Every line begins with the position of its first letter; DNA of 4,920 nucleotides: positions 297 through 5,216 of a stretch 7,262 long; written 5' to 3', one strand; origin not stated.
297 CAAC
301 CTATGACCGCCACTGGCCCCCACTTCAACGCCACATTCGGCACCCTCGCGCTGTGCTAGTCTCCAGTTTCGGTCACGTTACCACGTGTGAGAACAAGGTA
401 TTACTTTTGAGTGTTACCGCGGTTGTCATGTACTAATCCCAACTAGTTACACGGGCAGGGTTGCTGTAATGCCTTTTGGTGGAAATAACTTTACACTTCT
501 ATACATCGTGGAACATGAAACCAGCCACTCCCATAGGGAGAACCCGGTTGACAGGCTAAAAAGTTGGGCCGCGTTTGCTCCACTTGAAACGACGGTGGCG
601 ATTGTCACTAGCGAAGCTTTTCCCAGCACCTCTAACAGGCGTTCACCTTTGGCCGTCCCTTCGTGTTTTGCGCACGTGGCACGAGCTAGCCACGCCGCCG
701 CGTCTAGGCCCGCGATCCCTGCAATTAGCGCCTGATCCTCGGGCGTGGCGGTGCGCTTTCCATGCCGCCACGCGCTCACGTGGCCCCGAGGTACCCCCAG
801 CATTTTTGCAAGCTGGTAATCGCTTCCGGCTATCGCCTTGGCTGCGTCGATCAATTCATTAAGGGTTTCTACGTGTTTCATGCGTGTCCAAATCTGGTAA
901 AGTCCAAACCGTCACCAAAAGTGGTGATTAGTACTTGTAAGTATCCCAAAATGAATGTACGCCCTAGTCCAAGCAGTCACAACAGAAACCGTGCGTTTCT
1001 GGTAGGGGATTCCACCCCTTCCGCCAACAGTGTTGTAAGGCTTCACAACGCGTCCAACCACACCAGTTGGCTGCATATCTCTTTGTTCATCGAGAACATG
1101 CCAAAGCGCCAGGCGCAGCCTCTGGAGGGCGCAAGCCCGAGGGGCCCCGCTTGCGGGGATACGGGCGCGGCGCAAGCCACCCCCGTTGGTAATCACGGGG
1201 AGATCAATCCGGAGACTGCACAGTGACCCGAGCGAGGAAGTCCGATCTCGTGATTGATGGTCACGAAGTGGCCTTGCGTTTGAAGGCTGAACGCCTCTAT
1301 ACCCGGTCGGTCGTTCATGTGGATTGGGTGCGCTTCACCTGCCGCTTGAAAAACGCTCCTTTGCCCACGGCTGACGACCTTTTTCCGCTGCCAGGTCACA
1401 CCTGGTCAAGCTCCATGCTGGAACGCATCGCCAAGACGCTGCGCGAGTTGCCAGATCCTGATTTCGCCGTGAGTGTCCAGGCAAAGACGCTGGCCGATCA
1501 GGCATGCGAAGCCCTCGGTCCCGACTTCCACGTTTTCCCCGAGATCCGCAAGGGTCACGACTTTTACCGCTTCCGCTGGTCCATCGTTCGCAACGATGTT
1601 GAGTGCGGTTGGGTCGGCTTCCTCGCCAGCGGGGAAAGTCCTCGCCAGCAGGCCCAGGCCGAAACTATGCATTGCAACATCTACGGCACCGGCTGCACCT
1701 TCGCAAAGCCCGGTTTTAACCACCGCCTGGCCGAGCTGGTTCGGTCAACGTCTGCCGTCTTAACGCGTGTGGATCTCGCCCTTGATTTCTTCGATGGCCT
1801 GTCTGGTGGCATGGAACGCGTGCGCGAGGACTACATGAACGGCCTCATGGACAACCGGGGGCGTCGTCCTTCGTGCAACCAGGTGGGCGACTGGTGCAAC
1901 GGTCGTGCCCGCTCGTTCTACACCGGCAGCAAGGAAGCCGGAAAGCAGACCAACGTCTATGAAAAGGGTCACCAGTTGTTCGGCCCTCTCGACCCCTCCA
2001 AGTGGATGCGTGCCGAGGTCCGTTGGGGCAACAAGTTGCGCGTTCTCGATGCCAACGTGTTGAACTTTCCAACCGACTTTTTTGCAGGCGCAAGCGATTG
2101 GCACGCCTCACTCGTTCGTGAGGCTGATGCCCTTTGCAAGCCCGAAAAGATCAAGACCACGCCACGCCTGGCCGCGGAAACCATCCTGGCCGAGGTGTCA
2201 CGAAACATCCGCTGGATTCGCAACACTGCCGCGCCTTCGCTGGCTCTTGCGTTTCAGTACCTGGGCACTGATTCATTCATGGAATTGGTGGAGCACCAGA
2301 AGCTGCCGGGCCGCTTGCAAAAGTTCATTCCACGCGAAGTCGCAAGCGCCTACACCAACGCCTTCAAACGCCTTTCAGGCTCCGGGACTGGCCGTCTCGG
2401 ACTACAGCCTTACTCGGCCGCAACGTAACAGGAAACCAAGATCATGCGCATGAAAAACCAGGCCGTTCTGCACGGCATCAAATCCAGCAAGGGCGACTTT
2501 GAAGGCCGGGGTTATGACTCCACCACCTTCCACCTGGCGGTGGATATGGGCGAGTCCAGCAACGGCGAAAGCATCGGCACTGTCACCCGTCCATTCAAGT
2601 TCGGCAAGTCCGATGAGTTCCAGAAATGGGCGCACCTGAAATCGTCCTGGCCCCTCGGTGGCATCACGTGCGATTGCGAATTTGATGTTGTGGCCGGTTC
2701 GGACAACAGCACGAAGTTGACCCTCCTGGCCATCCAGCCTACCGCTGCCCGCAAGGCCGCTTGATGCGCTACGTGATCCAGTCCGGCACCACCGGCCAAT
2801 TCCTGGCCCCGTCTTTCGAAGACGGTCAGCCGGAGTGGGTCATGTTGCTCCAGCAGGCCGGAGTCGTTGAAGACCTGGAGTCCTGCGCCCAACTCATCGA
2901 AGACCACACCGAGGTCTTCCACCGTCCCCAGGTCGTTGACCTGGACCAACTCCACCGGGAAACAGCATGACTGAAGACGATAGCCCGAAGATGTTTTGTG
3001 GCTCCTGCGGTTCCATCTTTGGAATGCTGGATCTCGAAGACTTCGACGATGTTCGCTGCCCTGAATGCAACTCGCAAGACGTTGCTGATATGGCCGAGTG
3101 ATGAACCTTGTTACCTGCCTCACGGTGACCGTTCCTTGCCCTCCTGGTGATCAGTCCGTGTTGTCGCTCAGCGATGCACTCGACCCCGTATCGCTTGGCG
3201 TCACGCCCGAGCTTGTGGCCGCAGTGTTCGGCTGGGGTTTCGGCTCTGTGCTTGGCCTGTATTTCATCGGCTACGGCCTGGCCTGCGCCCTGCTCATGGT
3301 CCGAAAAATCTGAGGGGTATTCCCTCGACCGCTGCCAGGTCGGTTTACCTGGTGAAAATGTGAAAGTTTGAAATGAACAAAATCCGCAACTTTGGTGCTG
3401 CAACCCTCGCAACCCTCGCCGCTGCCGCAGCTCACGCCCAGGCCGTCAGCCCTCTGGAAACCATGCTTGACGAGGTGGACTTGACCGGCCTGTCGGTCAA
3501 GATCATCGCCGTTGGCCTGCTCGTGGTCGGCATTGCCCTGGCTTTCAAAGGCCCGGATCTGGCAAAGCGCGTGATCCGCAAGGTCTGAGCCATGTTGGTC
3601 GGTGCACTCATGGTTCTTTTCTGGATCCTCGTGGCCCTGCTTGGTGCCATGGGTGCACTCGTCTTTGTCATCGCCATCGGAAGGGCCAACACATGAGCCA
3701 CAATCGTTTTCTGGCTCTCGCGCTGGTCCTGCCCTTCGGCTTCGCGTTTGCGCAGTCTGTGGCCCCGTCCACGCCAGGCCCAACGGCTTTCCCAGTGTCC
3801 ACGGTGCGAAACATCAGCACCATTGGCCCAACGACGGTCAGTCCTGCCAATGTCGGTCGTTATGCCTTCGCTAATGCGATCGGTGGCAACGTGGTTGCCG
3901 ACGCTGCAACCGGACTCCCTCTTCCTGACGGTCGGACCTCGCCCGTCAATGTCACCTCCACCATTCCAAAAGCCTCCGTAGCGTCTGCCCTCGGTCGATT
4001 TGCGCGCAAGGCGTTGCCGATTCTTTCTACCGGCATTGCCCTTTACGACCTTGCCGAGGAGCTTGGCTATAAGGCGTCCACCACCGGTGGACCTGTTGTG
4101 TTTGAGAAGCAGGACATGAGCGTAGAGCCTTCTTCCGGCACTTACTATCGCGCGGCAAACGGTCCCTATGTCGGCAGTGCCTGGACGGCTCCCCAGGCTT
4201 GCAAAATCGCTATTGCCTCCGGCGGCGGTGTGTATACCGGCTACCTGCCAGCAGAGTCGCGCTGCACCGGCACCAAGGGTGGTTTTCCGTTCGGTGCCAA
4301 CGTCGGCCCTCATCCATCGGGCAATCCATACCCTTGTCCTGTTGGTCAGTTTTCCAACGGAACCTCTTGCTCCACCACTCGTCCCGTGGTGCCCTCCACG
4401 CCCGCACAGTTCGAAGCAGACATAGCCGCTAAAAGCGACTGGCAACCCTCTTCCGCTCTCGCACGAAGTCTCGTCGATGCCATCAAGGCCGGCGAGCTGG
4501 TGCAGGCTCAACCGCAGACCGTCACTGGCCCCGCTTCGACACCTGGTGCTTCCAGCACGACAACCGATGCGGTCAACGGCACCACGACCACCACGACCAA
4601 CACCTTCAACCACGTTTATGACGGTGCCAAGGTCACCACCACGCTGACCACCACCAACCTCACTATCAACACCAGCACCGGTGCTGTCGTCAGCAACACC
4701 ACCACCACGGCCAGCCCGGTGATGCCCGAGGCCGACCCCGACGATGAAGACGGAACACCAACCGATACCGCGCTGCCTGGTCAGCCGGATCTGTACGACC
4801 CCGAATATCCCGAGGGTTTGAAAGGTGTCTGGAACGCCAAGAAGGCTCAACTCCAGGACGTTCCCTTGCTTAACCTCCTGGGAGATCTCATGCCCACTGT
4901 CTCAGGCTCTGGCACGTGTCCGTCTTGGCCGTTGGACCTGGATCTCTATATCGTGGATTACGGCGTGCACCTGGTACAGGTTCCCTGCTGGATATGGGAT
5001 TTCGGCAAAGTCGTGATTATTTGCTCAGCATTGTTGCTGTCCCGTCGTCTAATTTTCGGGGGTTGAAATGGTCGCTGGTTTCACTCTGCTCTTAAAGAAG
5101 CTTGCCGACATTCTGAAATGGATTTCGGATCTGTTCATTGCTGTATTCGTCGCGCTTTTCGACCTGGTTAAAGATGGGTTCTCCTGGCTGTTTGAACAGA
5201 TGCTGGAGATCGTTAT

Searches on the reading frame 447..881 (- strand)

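Call 5: search_protein_families(library=pfam, proteins=[window:447-881:-], max_evalue=1)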
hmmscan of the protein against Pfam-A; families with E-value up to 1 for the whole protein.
window:447-881:- (144 aa): 4 families
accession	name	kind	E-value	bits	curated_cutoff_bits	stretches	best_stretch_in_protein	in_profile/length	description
PF15943.11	YdaS_toxin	-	0.00013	22.2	30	1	12-48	2-38/65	Bacterial toxin YdaS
PF01381.28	HTH_3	-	0.00098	19.6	23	1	22-49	13-40/55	Helix-turn-helix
PF13384.12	HTH_23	-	0.028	14.7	24.6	1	20-40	19-39/50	Homeodomain-like domain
PF07022.19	Phage_CI_repr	-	0.17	12.7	22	1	20-50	14-42/65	Bacteriophage CI repressor helix-turn-helix domain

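Call 6: search_protein_families(library=phrogs, proteins=[window:447-881:-], max_evalue=1)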
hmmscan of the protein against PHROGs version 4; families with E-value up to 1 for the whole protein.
window:447-881:- (144 aa): 17 families
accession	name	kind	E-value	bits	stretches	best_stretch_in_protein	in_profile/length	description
phrog_638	-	transcription regulation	8.5e-17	62.4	1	6-109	3-114/145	transcriptional regulator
phrog_4441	-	DNA, RNA and nucleotide metabolism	1.5e-11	45.5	1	5-70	3-70/98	HTH DNA binding protein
phrog_34897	-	unknown function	1e-07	32.6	1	8-96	5-98/279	-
phrog_19660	-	unknown function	0.00088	20.5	1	41-77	42-79/81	-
phrog_35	-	transcription regulation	0.0016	19.5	1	8-46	76-113/181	transcriptional repressor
phrog_2328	-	transcription regulation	0.0068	17.2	1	22-70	32-79/128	transcriptional repressor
phrog_8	-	transcription regulation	0.0099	16.3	1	14-57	85-128/346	transcriptional regulator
phrog_409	-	transcription regulation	0.012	17.1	1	14-41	20-47/127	transcriptional regulator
phrog_3642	-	DNA, RNA and nucleotide metabolism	0.014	16.3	1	16-56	19-56/79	HTH DNA binding protein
phrog_25084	-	unknown function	0.018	15.7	1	29-108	2-86/250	-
phrog_59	-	DNA, RNA and nucleotide metabolism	0.079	13.3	1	20-46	248-274/423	HNH endonuclease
phrog_296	-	integration and excision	0.079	12.6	1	8-49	230-271/626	DNA transposition protein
phrog_8008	-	DNA, RNA and nucleotide metabolism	0.085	13.6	1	19-39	15-35/66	DNA binding protein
phrog_7061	-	DNA, RNA and nucleotide metabolism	0.15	13.6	1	5-38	31-64/70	HTH DNA binding protein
phrog_1124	-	transcription regulation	0.3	11.6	1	18-50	20-52/177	transcriptional regulator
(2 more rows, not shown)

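Call 67: search_protein_families(library=padloc, proteins=[window:447-881:-], max_evalue=0.01)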
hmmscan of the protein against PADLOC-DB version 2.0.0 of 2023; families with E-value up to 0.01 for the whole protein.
window:447-881:- (144 aa): 0 families

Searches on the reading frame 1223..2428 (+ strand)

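Call 5: search_protein_families(library=pfam, proteins=[window:1223-2428:+], max_evalue=1)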
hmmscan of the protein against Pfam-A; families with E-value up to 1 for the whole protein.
window:1223-2428:+ (401 aa): 1 family
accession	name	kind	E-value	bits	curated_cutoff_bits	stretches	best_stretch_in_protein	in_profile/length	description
PF02486.25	Rep_trans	-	7.8e-19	68.5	29.6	1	179-348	2-190/201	Replication initiation factor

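Call 6: search_protein_families(library=phrogs, proteins=[window:1223-2428:+], max_evalue=1)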
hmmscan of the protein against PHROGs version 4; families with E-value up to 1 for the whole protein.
window:1223-2428:+ (401 aa): 2 families
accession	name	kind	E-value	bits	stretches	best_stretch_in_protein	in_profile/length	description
phrog_453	-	DNA, RNA and nucleotide metabolism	2e-63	216.2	1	22-373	108-424/447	replication initiation protein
phrog_16222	-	unknown function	0.0077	16.8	1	183-341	1-150/193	-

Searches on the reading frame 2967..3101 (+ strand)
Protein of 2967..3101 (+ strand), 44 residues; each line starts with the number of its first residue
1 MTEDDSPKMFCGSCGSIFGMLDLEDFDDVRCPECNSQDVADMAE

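Call 6: search_protein_families(library=phrogs, proteins=[window:2967-3101:+], max_evalue=1)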
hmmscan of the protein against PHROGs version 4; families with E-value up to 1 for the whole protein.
window:2967-3101:+ (44 aa): 5 families
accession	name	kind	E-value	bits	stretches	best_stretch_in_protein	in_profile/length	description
phrog_6504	-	unknown function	0.0016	19.6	1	3-19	29-45/61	-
phrog_23116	-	unknown function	0.031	15.6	1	9-40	62-90/123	-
phrog_36620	-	unknown function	0.065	14.5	1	7-39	28-59/79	-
phrog_4615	-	unknown function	0.16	13.2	0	25-37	22-33/61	-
phrog_5425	-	unknown function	0.53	11.4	1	13-25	39-51/54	-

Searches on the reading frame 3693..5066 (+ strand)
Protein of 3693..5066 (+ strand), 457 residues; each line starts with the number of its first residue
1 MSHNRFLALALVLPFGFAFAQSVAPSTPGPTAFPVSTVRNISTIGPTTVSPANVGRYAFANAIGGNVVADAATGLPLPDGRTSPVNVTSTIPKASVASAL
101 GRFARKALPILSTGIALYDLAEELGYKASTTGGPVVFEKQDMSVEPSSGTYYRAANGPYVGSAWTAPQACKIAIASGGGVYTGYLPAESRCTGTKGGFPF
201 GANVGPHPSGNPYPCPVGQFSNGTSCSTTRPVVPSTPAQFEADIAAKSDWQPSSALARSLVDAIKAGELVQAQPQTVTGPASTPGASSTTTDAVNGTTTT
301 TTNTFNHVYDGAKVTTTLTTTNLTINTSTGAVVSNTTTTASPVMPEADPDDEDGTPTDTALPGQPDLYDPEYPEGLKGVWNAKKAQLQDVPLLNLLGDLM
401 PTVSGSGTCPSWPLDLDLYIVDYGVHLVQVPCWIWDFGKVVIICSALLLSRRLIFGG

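Call 5: search_protein_families(library=pfam, proteins=[window:3693-5066:+], max_evalue=1)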
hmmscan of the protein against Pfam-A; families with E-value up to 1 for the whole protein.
window:3693-5066:+ (457 aa): 0 families

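Call 6: search_protein_families(library=phrogs, proteins=[window:3693-5066:+], max_evalue=1)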
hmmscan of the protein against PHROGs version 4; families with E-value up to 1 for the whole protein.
window:3693-5066:+ (457 aa): 3 families
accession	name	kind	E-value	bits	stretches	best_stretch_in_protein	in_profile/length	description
phrog_4544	-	unknown function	8.9e-44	151.4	1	58-456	56-501/501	-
phrog_31956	-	unknown function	9.6e-12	45.7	1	320-457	463-596/596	-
phrog_19407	-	unknown function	3.1e-09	37.2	1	315-457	375-522/522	-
